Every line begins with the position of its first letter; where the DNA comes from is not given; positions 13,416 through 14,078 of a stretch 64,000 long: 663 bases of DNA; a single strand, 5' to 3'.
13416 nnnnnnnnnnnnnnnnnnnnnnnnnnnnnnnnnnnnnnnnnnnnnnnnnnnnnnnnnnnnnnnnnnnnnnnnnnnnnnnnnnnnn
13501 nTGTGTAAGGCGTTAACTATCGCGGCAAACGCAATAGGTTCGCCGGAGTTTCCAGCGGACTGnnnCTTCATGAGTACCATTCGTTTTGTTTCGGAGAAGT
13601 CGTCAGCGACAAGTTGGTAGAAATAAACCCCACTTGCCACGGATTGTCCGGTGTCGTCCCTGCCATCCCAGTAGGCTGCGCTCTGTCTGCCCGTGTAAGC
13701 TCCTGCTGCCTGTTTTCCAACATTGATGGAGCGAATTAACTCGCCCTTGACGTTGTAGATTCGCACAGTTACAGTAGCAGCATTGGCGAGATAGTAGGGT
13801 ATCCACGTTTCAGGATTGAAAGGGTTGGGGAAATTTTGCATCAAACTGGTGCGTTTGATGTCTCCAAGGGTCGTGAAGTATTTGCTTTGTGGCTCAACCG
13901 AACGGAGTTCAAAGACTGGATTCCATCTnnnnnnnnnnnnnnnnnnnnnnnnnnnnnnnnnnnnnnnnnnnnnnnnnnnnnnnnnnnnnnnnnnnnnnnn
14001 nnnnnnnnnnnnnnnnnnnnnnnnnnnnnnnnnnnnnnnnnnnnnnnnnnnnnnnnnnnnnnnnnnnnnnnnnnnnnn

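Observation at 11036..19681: Tandem array of five paralogous secreted PD40 beta-propeller proteins with T9SS-type sorting domains, next to a Kelch propeller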

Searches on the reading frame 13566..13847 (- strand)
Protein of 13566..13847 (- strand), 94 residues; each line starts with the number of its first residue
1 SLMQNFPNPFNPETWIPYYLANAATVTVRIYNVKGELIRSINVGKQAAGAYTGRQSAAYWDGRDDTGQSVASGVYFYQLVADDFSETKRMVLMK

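Call 40: search_solved_structures(query=window:13566-13847:-, max_evalue=10, show_alignments=3)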
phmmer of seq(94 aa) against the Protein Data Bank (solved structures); distinct sequences matched with E-value up to 10: 12.
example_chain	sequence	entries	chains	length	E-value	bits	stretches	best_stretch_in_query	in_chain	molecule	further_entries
3osv_A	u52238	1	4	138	8.7e-06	29.3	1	22-79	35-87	Flagellar basal-body rod modification protein FlgD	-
7eh9_A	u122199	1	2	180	0.046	17.4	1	23-82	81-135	Basal-body rod modification protein FlgD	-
7bhq_A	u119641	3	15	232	0.066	16.9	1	23-82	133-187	Basal-body rod modification protein FlgD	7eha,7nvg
5jkf_A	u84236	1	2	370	0.22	15.2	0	6-60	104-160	Esterase E22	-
5jkj_A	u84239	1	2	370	0.22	15.2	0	6-60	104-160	Esterase E22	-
1xf1_A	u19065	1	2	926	0.29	14.8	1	52-79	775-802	C5a peptidase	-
3i1i_A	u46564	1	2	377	0.32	14.7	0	44-77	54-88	Homoserine O-acetyltransferase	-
8bty_A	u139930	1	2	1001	0.35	14.5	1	52-79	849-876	C5a peptidase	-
6za2_A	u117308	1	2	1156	0.38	14.4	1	6-82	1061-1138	Por secretion system protein porU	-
3c12_A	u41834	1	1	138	0.46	14.2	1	22-85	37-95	Flagellar protein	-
2kl2_A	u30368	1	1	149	0.96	13.1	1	14-78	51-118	AIG2-like domain-containing protein 1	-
1vkb_A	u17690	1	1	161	1.2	12.9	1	14-78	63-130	hypothetical protein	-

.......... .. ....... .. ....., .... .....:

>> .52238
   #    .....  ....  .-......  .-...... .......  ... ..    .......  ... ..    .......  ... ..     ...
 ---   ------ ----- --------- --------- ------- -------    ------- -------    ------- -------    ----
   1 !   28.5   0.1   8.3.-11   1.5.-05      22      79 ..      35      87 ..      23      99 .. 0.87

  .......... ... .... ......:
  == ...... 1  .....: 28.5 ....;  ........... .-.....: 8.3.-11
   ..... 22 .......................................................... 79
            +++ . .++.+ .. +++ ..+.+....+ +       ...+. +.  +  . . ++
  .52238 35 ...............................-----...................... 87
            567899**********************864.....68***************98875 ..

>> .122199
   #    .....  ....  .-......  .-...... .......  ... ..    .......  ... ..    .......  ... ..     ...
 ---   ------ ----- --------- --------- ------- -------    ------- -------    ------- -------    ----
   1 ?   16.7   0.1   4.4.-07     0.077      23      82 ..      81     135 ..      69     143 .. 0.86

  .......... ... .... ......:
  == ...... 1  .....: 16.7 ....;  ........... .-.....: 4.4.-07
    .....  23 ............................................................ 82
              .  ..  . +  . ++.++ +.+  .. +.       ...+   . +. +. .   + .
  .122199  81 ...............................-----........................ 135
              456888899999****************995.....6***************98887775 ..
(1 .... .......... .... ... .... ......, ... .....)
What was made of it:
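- On T9SS type A CTD cargo: The sequence match to the PorU CTD is only E 0.38 (call 40).
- The best solved-structure sequence match of the CTD is FlgD (E 8.7e-6), while the PorU CTD is only E 0.38 (call 40). The best solved-structure sequence match is FlgD, and the PorU CTD match is only marginal (call 40).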

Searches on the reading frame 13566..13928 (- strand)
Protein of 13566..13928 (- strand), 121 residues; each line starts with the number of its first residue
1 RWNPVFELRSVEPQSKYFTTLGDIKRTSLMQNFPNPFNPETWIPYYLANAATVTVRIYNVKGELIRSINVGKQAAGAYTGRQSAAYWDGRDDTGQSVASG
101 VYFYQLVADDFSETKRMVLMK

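Call 41: find_homologous_proteins(query=window:13566-13928:-, max_evalue=0.001)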
Query seq(121 aa) (121 aa): 2793 proteins with E <= 0.001 among 2799 candidates; the best 120 are listed.
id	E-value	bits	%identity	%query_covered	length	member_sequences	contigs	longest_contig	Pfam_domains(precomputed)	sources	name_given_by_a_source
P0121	5.2e-69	248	91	100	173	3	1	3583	PF18962.8,PF13860.13,PF07676.19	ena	-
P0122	2.1e-67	243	88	100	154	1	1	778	PF18962.8,PF13860.13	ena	-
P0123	3.0e-67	242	88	100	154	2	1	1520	PF18962.8,PF13860.13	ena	-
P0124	1.8e-64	233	86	100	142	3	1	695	PF18962.8,PF13860.13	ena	-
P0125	4.1e-64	232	85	100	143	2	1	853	PF18962.8,PF13860.13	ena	-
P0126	1.4e-61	224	83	100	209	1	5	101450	PF26549.1,PF18962.8,PF13860.13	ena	-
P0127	2.0e-55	204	84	89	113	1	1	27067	PF18962.8,PF13860.13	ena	-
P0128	3.4e-50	187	64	100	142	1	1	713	PF18962.8,PF13860.13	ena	-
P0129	1.1e-48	182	67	100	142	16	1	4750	PF13860.13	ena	-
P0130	5.1e-47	177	86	76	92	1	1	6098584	PF18962.8,PF13860.13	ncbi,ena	-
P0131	4.2e-46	174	62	99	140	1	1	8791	PF18962.8,PF13860.13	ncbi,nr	ncbi:MAG: T9SS type A sorting domain-containing protein, partial [Candidatus Poribacteria bacterium]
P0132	5.0e-45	170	83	76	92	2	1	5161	PF18962.8,PF13860.13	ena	-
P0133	5.4e-45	170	49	77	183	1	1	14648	PF13585.13,PF18962.8,PF13860.13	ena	-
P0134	2.8e-41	158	65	93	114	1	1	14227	PF13585.13,PF18962.8,PF13860.13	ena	-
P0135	4.3e-41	158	65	93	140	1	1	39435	PF18962.8,PF13860.13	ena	-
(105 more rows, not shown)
